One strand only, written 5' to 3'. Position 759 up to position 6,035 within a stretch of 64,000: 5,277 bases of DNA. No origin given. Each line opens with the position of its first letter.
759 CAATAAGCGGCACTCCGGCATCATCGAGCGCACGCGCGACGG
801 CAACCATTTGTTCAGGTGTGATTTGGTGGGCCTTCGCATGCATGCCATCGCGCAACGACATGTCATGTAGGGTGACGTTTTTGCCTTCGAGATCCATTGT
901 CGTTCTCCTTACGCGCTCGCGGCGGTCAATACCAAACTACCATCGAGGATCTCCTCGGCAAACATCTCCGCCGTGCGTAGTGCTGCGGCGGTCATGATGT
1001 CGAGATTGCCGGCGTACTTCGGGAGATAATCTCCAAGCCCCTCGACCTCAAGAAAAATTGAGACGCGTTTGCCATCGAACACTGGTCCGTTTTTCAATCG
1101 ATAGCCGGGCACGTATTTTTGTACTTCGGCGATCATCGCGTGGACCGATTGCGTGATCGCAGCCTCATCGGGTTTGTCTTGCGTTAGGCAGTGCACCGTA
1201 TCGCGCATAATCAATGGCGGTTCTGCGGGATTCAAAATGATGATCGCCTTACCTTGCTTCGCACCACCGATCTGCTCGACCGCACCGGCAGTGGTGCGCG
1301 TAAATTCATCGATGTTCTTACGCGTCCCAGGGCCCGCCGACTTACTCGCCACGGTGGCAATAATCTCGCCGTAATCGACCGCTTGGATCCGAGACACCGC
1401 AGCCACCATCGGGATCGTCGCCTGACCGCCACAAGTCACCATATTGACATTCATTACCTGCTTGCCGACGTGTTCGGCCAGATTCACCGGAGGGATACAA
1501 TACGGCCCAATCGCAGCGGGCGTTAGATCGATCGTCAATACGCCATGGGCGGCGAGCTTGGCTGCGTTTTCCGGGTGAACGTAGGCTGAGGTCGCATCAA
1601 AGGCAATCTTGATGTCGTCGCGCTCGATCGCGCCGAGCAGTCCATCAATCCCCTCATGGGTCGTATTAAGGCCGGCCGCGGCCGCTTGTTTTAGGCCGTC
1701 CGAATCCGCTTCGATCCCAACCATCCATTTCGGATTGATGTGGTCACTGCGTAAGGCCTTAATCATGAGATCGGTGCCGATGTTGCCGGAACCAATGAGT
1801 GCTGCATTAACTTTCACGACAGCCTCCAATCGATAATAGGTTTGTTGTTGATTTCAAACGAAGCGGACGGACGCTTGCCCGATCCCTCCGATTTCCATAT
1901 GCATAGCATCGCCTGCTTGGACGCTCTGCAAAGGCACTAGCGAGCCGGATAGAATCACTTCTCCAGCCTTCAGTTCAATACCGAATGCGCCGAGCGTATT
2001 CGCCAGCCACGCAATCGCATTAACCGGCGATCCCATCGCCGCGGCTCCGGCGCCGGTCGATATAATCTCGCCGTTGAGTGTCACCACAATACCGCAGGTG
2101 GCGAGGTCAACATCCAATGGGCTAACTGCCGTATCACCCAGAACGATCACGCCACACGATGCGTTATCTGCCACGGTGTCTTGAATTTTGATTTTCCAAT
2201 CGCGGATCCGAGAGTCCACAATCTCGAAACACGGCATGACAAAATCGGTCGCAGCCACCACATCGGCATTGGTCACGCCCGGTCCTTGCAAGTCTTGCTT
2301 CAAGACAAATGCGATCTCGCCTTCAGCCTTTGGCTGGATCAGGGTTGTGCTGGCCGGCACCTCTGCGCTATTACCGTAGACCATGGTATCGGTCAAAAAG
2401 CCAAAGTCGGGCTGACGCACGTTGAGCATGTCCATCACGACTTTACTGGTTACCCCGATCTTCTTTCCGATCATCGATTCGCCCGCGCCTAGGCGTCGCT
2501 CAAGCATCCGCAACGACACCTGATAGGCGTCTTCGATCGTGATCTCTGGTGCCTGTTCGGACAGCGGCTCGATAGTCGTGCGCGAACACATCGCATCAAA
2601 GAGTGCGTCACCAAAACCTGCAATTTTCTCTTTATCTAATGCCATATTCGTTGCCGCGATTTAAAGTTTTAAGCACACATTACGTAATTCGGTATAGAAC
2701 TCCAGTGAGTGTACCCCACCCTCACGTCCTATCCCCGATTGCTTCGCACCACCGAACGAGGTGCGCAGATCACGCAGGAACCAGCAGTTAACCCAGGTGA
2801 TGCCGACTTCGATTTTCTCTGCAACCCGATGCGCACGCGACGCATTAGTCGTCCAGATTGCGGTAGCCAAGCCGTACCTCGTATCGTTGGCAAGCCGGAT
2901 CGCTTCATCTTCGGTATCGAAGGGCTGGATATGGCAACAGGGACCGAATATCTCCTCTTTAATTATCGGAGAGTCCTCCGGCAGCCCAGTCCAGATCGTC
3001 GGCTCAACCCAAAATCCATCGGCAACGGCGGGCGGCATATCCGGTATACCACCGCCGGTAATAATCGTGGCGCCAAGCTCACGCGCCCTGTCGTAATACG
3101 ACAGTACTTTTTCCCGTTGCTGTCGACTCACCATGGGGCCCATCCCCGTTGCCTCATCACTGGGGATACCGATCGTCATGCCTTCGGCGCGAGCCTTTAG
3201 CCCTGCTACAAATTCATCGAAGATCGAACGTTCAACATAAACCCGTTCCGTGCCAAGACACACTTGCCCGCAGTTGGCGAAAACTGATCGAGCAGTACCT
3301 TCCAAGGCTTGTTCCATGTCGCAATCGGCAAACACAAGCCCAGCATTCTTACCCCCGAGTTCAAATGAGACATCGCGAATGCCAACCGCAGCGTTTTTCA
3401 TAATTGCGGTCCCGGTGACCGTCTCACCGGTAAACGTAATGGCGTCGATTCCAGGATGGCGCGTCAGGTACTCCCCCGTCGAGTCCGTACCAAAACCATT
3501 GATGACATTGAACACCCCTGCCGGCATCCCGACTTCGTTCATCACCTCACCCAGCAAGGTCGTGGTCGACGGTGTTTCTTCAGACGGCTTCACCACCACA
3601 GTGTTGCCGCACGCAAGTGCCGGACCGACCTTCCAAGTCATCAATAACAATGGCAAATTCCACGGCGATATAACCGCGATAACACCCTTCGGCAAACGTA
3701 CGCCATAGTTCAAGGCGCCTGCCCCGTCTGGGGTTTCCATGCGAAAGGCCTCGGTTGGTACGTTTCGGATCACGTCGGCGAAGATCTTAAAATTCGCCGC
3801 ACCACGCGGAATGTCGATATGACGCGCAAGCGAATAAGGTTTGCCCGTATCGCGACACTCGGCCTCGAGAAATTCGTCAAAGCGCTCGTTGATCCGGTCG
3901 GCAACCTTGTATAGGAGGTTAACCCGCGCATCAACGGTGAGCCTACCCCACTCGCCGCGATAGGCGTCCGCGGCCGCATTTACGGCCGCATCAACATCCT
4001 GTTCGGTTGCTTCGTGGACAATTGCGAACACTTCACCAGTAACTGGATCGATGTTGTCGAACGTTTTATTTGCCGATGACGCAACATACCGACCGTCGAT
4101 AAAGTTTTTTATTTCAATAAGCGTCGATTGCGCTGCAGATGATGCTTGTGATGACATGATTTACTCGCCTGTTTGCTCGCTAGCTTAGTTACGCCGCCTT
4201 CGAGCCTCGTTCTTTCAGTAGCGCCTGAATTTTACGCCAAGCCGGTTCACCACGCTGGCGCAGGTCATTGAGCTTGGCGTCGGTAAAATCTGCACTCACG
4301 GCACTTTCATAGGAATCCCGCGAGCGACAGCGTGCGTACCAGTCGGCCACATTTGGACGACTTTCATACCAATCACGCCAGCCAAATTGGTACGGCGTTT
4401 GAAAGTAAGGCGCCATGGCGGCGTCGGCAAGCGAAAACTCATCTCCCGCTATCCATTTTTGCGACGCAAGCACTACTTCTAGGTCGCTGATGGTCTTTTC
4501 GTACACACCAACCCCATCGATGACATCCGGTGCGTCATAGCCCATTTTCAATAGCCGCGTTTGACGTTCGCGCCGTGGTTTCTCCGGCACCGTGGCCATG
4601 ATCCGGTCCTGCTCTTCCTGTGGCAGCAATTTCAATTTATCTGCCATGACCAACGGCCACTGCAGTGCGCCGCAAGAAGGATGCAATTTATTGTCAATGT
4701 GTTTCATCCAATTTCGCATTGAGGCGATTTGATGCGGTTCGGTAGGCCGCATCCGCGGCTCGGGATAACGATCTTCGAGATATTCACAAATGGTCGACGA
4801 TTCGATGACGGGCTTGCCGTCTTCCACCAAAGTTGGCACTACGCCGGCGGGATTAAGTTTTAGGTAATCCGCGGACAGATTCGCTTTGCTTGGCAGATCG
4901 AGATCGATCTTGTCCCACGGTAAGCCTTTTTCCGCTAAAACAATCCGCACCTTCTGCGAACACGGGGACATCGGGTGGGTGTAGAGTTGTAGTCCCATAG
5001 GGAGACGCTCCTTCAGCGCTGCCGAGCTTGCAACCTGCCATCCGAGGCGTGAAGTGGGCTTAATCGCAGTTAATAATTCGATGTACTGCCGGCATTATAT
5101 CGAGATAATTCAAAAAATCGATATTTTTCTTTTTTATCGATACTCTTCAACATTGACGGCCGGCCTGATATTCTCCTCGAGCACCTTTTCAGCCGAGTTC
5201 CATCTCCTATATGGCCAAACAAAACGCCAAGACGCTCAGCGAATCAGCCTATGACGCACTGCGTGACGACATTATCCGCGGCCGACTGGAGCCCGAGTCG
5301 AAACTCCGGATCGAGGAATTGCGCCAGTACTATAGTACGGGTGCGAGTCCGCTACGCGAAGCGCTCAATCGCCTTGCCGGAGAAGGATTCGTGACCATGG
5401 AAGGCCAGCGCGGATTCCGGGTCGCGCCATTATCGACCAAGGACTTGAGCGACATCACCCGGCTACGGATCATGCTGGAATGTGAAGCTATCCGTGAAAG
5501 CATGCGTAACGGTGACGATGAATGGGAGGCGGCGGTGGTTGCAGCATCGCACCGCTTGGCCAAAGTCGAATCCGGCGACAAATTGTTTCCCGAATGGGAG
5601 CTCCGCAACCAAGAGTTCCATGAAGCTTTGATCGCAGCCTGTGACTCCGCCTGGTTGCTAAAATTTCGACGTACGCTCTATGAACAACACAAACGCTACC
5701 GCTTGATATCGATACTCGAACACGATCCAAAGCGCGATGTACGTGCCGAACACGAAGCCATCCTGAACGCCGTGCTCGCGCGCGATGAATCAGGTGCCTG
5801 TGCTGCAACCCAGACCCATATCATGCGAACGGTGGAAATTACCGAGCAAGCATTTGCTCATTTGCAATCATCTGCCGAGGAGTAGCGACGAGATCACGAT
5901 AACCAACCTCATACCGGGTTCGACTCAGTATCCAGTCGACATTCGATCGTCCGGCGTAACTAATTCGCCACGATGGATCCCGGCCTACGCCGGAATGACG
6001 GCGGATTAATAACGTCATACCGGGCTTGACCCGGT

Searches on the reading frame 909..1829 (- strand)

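Call 24: search_protein_families(library=pfam, proteins=[window:909-1829:-], max_evalue=0.001)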
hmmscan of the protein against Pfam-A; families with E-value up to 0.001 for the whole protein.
window:909-1829:- (306 aa): 2 families
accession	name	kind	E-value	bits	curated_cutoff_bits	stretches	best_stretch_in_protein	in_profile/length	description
PF09290.16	AcetDehyd-dimer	-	1.6e-64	216.7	26.6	1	133-270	1-138/138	Prokaryotic acetaldehyde dehydrogenase, dimerisation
PF01118.30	Semialdhyde_dh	-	3.4e-06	27.9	26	1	9-120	2-117/121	Semialdehyde dehydrogenase, NAD binding domain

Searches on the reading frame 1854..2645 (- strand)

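Call 24: search_protein_families(library=pfam, proteins=[window:1854-2645:-], max_evalue=0.001)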
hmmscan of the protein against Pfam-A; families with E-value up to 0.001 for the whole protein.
window:1854-2645:- (263 aa): 1 family
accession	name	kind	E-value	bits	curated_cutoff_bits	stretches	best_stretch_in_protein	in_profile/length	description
PF01557.24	FAA_hydrolase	-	1.2e-17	64.8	23.9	1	76-261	29-212/214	Fumarylacetoacetate (FAA) hydrolase C-terminal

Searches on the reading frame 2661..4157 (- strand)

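Call 24: search_protein_families(library=pfam, proteins=[window:2661-4157:-], max_evalue=0.001)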
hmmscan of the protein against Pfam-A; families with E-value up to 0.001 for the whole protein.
window:2661-4157:- (498 aa): 1 family
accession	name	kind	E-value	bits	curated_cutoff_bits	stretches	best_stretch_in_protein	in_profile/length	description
PF00171.27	Aldedh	-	7.1e-159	529.7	23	1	25-494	2-461/461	Aldehyde dehydrogenase family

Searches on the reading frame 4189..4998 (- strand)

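Call 24: search_protein_families(library=pfam, proteins=[window:4189-4998:-], max_evalue=0.001)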
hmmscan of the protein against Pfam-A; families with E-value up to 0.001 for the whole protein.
window:4189-4998:- (269 aa): 6 families
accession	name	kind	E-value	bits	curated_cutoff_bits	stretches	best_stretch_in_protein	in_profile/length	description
PF13417.12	GST_N_3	-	2.2e-19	70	22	1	5-81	1-74/75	Glutathione S-transferase, N-terminal domain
PF13409.12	GST_N_2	-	4.9e-19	69.1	25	1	11-77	2-70/70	Glutathione S-transferase, N-terminal domain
PF02798.26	GST_N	-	1.1e-15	58.1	20.9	1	1-75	1-75/76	Glutathione S-transferase, N-terminal domain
PF00043.30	GST_C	-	5.8e-08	33.3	20.7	1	168-228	33-93/93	Glutathione S-transferase, C-terminal domain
PF13410.11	GST_C_2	-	2.4e-06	28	24.9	1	164-223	9-69/69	Glutathione S-transferase, C-terminal domain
PF17172.10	GST_N_4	-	0.00072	20.6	30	0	40-114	20-94/99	Glutathione S-transferase N-terminal domain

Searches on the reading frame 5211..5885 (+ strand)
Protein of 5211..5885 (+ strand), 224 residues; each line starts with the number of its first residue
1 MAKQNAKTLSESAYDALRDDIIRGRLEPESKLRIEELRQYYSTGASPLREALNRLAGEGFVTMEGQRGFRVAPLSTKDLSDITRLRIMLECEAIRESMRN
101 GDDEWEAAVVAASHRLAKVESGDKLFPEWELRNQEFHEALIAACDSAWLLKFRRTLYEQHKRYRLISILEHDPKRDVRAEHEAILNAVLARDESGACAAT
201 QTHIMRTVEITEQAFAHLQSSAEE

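Call 24: search_protein_families(library=pfam, proteins=[window:5211-5885:+], max_evalue=0.001)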
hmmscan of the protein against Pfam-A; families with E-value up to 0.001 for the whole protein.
window:5211-5885:+ (224 aa): 2 families
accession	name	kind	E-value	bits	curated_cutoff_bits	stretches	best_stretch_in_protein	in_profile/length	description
PF07729.17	FCD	-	8.1e-22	78.4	24.3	1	81-204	1-123/125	FCD domain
PF00392.27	GntR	-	1.9e-18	66.3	27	1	9-71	1-64/64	Bacterial regulatory proteins, gntR family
